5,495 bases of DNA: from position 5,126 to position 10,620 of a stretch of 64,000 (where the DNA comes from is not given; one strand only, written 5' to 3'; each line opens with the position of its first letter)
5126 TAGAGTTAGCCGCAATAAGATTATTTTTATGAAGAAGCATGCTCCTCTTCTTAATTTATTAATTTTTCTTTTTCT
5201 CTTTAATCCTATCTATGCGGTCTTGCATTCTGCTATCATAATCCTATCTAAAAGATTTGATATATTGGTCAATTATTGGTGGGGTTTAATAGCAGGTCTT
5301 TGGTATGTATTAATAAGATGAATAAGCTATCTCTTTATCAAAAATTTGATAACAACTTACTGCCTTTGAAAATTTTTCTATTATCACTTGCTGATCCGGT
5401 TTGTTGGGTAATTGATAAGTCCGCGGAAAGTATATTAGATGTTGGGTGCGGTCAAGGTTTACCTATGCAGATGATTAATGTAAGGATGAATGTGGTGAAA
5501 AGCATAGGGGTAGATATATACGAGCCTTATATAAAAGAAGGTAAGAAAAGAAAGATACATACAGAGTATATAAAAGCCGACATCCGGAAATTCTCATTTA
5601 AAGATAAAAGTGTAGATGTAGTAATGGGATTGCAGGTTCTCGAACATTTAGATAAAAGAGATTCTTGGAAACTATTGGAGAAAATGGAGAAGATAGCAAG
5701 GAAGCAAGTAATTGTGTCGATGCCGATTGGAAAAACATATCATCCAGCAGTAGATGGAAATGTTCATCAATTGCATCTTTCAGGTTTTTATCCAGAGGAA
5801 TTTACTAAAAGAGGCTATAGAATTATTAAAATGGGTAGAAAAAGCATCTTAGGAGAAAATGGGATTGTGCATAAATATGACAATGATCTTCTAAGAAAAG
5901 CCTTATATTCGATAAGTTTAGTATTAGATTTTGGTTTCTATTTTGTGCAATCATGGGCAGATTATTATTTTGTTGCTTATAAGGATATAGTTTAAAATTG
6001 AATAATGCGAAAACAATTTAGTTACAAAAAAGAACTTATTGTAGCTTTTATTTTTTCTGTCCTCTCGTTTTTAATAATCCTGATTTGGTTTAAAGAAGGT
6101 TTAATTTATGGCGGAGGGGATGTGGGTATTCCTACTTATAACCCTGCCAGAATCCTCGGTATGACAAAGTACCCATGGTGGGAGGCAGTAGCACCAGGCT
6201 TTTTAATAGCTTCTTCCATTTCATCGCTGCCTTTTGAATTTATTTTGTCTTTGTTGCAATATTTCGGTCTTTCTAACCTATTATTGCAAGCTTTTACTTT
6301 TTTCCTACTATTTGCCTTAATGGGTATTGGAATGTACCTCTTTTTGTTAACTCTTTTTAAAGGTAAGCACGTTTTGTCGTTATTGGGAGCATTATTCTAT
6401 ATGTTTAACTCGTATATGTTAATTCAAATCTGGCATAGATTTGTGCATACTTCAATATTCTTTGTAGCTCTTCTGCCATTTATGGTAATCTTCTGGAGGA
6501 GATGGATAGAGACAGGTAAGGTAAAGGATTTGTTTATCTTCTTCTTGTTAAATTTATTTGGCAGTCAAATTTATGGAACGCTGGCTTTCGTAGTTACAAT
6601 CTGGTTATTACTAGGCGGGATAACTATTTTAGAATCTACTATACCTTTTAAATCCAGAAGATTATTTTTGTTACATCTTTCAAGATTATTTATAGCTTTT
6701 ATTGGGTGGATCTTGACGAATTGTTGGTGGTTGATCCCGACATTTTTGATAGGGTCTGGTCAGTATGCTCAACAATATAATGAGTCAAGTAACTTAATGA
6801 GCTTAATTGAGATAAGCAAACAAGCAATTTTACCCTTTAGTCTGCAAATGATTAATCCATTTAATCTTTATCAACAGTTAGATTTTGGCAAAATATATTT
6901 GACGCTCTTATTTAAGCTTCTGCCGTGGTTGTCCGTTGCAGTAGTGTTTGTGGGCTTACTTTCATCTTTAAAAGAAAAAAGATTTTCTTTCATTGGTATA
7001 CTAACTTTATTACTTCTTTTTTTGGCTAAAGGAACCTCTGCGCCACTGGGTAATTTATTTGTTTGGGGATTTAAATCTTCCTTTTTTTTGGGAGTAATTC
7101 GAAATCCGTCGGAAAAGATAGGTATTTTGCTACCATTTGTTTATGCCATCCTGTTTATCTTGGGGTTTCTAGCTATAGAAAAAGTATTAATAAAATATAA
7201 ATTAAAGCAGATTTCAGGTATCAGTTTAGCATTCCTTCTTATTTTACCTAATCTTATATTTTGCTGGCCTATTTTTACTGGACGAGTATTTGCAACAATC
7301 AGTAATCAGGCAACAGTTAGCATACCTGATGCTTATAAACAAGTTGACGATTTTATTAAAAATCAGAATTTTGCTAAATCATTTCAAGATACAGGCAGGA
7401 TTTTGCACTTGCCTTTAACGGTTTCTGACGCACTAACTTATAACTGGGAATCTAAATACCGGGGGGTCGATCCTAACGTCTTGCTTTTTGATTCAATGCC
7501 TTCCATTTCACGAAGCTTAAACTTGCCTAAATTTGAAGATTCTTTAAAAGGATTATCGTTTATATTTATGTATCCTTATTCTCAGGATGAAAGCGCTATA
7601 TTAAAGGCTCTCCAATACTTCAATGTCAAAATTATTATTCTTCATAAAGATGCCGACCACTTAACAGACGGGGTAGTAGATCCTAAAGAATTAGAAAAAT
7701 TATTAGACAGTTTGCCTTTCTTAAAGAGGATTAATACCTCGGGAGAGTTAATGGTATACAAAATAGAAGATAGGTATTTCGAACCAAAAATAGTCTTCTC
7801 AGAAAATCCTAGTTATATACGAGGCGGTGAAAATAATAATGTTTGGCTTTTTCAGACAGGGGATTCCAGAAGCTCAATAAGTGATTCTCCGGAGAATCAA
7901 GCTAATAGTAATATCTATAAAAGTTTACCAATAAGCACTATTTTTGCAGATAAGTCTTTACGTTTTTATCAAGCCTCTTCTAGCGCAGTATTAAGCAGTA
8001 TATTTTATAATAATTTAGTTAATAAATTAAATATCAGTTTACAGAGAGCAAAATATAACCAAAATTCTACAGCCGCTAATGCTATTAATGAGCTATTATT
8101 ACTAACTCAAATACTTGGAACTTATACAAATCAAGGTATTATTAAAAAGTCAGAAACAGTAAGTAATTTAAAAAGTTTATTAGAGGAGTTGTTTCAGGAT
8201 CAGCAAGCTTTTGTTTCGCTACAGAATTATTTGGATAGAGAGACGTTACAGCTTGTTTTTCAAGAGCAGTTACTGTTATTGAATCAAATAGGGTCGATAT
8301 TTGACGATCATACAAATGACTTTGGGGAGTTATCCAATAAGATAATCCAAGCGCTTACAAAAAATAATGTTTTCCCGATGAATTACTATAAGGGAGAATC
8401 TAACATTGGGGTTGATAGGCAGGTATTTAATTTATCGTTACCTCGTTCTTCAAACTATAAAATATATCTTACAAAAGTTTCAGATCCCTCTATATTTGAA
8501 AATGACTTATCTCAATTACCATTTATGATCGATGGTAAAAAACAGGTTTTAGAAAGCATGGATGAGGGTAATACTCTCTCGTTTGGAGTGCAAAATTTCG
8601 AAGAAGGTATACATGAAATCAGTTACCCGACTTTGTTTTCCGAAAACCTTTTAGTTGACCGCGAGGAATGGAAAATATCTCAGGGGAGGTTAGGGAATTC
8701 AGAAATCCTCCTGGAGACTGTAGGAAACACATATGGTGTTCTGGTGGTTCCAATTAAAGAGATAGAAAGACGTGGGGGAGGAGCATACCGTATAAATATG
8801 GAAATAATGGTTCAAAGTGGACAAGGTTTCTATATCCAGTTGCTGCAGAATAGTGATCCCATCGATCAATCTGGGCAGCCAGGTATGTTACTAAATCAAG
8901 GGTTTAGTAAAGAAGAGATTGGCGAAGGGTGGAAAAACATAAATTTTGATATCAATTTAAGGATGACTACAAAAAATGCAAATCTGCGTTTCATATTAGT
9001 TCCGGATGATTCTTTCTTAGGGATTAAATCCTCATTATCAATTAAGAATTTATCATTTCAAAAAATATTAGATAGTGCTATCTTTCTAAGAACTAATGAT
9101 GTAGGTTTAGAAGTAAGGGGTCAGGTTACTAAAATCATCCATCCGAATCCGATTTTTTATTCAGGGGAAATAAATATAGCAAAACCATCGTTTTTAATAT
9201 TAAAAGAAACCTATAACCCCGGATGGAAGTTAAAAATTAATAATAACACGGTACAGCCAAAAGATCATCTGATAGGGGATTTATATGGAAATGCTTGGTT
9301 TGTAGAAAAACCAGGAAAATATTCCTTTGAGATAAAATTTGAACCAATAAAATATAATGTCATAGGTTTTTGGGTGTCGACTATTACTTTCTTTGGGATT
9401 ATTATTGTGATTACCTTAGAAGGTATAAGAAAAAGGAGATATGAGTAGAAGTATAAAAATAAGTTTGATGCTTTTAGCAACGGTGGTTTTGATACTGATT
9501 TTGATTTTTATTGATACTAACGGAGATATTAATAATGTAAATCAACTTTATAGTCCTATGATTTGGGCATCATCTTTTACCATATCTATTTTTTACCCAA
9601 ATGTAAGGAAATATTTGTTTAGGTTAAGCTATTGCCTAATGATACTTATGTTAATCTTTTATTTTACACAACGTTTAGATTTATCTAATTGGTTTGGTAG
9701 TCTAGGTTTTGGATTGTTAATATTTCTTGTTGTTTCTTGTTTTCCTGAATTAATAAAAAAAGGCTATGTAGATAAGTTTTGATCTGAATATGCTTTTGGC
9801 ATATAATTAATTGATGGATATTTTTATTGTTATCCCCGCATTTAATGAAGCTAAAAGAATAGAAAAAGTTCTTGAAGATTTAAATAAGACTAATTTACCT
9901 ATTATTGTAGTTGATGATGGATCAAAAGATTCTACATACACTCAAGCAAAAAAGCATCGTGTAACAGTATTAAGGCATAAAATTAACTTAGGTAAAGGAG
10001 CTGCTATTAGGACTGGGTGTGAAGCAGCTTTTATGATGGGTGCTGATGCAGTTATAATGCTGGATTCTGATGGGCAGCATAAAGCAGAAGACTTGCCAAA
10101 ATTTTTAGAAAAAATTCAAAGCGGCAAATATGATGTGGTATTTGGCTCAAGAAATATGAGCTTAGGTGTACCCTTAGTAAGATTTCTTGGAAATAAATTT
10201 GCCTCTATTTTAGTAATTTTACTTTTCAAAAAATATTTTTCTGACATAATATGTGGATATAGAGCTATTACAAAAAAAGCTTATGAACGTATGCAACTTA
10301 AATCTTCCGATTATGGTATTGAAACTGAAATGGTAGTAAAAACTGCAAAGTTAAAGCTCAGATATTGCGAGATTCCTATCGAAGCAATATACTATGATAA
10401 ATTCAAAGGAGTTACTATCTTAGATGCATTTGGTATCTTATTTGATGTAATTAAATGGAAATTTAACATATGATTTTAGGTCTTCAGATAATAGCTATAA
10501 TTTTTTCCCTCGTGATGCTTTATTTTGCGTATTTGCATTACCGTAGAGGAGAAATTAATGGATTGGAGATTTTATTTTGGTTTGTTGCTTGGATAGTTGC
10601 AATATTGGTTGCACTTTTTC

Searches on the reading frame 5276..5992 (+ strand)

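Call 83: search_protein_families(library=pfam, proteins=[window:5276-5992:+], max_evalue=0.0001)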
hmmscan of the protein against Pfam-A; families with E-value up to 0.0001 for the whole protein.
window:5276-5992:+ (239 aa): 6 families
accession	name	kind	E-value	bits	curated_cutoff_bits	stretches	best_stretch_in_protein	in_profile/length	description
PF13649.12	Methyltransf_25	-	1e-13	52.2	27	1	53-142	1-94/97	Methyltransferase domain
PF08241.18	Methyltransf_11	-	3.6e-13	50.4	21.2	1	54-144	1-90/95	Methyltransferase domain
PF13847.12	Methyltransf_31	-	4.7e-09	36.5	27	1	48-149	2-109/145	Methyltransferase domain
PF07021.18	MetW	-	8.1e-07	29.3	21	1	50-150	14-110/193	Methionine biosynthesis protein MetW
PF13489.12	Methyltransf_23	-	8.3e-07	29.3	27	1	47-144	20-111/164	Methyltransferase domain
PF08242.18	Methyltransf_12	-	1.1e-06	29.7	30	1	54-141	1-92/98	Methyltransferase domain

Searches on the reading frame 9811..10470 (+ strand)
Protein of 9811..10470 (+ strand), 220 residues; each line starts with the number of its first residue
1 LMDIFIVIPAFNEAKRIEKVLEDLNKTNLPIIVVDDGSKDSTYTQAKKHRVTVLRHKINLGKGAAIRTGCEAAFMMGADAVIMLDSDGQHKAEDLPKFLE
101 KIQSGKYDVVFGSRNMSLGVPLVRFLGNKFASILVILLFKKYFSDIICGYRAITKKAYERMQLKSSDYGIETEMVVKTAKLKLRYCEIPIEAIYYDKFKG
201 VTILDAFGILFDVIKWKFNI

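Call 83: search_protein_families(library=pfam, proteins=[window:9811-10470:+], max_evalue=0.0001)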
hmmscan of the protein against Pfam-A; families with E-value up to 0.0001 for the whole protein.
window:9811-10470:+ (220 aa): 1 family
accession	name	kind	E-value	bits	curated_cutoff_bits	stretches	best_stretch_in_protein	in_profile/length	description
PF00535.33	Glycos_transf_2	-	3.3e-28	99.2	23.3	1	6-157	2-163/168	Glycosyl transferase family 2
